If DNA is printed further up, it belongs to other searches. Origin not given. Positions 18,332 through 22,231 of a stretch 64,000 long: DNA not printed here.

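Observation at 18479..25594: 2371-aa orphan-looking giant protein with a polyQ tract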

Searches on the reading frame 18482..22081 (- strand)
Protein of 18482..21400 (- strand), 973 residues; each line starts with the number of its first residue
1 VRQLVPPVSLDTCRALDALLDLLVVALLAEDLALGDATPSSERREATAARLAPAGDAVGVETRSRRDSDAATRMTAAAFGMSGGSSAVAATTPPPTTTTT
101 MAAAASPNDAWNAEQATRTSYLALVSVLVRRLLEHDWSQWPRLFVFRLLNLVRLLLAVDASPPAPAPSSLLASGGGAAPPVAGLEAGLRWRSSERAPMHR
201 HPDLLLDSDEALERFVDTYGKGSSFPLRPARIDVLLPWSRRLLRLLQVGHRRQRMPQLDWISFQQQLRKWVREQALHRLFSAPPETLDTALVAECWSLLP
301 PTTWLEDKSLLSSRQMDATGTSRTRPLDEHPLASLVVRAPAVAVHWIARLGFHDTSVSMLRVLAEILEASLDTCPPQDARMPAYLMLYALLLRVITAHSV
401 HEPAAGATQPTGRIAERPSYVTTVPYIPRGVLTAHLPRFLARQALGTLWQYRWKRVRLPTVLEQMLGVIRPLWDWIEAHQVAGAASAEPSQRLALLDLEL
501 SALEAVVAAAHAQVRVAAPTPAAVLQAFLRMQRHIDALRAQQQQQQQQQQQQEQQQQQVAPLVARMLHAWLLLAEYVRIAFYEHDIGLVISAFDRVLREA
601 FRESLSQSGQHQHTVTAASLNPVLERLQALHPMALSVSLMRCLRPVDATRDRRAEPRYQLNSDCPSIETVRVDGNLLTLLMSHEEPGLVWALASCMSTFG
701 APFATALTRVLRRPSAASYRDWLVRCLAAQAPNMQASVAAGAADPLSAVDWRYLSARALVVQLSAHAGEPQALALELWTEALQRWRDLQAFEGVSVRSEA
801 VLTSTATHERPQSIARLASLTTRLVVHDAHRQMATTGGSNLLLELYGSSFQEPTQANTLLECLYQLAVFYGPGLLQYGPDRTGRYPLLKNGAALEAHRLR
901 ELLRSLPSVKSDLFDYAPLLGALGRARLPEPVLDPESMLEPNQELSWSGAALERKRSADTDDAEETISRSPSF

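Call 62: predict_structure(alignment_id=A7)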
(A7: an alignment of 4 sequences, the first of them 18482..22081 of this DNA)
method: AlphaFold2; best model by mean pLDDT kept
length: 1200 residues; sequences in the alignment: 4
mean_pLDDT: 45.1   pTM: 0.34
mean pLDDT of the five models: 45.1, 42.1, 42.0, 42.0, 41.5
residues with pLDDT >= 90: 0; 70-90: 113; 50-70: 388; < 50: 699
segments of 3 or more residues with pLDDT < 50: 1-158, 160-185, 200-207, 255-344, 386-428, 444-490, 533-555, 577-582, 624-700, 702-714, 739-745, 773-787, 810-812, 876-878, 891-897, 958-976, 1019-1037, 1077-1200
pLDDT, mean of each block of 10 residues (from residue 1): 27 37 39 32 31 29 29 27 24 24 23 24 27 40 40 47 46 44 49 53 47 51 56 53 58 45 30 26 22 23 23 25 24 34 53 64 57 60 46 30 30 26 38 56 46 34 40 33 38 55 59 53 51 42 29 49 62 51 54 64 56 57 43 28 25 25 30 27 29 40 47 53 57 52 48 63 59 46 48 59 57 53 73 65 75 59 67 58 69 47 72 73 64 81 80 65 34 50 79 78 83 63 27 45 66 59 59 51 43 36 31 25 25 26 26 24 27 24 26 26
secondary structure, 60 per line:
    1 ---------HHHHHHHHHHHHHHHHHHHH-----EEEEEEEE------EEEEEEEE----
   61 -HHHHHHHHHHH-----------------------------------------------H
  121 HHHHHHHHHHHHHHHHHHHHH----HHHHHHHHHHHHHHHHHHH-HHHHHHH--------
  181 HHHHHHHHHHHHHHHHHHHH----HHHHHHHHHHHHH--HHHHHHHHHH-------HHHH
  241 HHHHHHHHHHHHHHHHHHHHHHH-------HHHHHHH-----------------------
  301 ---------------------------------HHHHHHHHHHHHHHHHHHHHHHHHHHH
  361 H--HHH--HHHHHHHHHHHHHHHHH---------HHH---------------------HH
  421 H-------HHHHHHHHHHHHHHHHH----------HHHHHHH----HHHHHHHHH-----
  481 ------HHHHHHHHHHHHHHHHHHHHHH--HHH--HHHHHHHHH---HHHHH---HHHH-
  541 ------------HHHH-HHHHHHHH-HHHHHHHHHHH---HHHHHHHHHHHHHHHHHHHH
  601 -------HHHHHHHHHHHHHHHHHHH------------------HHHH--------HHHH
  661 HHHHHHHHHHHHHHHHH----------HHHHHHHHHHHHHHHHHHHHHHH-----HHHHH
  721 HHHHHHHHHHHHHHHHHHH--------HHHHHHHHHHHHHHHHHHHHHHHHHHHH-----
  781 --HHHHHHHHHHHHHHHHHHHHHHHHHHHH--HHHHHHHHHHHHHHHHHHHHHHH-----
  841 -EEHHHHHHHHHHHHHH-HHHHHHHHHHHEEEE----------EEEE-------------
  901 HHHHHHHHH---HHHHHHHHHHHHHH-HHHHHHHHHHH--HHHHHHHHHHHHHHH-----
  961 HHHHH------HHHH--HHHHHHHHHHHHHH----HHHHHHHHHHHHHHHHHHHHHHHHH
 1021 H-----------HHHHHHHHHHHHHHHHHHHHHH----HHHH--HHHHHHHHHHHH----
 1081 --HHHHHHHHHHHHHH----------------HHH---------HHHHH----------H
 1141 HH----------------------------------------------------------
elements in order (helices of 4 or more, strands of 3 or more residues): H10-29 E35-42 E49-56 H62-72 H120-141 H146-164 H166-172 H181-200 H205-217 H220-229 H237-263 H271-277 H334-361 H369-385 H429-445 H456-462 H467-475 H487-508 H516-524 H528-532 H536-539 H553-556 H558-565 H567-577 H581-600 H608-626 H645-648 H657-677 H688-710 H716-739 H748-775 H783-810 H813-835 H844-857 H859-869 E870-873 E884-887 H901-909 H913-926 H928-938 H941-955 H961-965 H972-975 H978-991 H996-1021 H1033-1054 H1059-1062 H1065-1076 H1083-1096 H1125-1129

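Call 67: fold_search(model_id=the predicted structure, library=pdb)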
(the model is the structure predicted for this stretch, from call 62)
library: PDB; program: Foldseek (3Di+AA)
matches with E <= 10: 490; with E <= 0.001: 2
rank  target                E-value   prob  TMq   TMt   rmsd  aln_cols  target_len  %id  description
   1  4pju_A                3.1e-04  0.95  0.13  0.16  24.0      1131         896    9  crystal structure of human Stromal Antigen 2 (SA2) in complex with Sister Chromatid Cohesion protein 1 (Scc1) (released 2014-08-27)
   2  7jq9                  3.2e-04  1.00  0.17  0.11  20.9      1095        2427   12  Cryo-EM structure of human HUWE1 (released 2021-07-28)
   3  7dkh_A                1.4e-03  0.47  0.08  0.10  38.0      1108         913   10  Crystal structure of the Ctr9/Paf1/Cdc73/Rtf1 quaternary complex (released 2021-11-24)
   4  7wtx_K                1.6e-03  0.77  0.12  0.15  24.8      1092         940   11  Cryo-EM structure of a human pre-40S ribosomal subunit - State RRP12-B1 (released 2022-10-19)
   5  7onb_C                2.2e-03  0.93  0.15  0.19  23.0      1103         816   11  Structure of the U2 5' module of the A3'-SSA complex (released 2021-08-04)
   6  5w0v_B                3.7e-03  0.82  0.14  0.16  30.2      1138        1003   11  Crystal structure of full-length Kluyveromyces lactis Kap123 with histone H4 1-34 (released 2017-11-01)
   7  9hcj_C0               3.7e-03  0.72  0.14  0.13  38.1      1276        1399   10  D. discoideum nuclear pore complex (released 2024-12-25)
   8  6zqe_UT               5.6e-03  0.44  0.11  0.12  25.2      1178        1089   10  Cryo-EM structure of the 90S pre-ribosome from Saccharomyces cerevisiae, state Dis-A (Poly-Ala) (released 2020-09-23)
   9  7bii_A                6.1e-03  0.93  0.19  0.14  19.7      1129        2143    9  Crystal structure of Nematocida HUWE1 (released 2021-07-28)
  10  7oqb_O                6.1e-03  0.77  0.15  0.18  21.7      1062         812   11  The U2 part of Saccharomyces cerevisiae spliceosomal pre-A complex (delta BS-A ACT1) (released 2021-08-11)
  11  8i0p_1                6.1e-03  0.77  0.15  0.17  27.0      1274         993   11  The cryo-EM structure of human pre-Bact complex (released 2024-07-31)
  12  9n74_LM               6.1e-03  0.35  0.09  0.07  39.7      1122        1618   10  SSU processome maturation and disassembly, State H (released 2025-10-29)
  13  9k1w_C                6.3e-03  0.77  0.14  0.17  25.1      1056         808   11  Structure of the SF3B core, harboring the K700E mutation in SF3B1, in complex with intron-U2 snRNA (released 2025-09-03)
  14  7sqc_Q0               6.3e-03  0.47  0.10  0.07  37.6      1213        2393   12  Ciliary C1 central pair apparatus isolated from Chlamydomonas reinhardtii (released 2022-04-13)
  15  8rcn_B                6.3e-03  0.23  0.08  0.07  34.8      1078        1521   11  CryoEM structure of mTORC1 with a paediatric kidney cancer-associated 1455-EWED-1458 duplication in mTOR, Focused regi (released 2024-09-11)
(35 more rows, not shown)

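Call 72: search_protein_families(library=pfam, proteins=[window:18482-21400:-], max_evalue=10)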
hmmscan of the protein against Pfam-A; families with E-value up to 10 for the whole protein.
window:18482-21400:- (973 aa): 5 families
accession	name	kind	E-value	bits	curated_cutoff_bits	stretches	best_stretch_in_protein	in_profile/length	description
PF03694.18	Erg28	-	0.031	15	22.2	1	547-580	25-58/111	Erg28 like protein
PF05127.21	NAT10_TcmA_helicase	-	0.031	14.6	22.7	1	503-558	18-73/176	RNA cytidine acetyltransferase NAT10/TcmA, helicase domain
PF03153.18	TFIIA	-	0.052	14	36.2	1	514-558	172-213/415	Transcription factor IIA, alpha/beta subunit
PF24151.2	ArlX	-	1.1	9.1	28.7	1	530-561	29-64/229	ArlX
PF16510.12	P22_portal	-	9.1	5.1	26.1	0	539-559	564-584/594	Phage P22-like portal protein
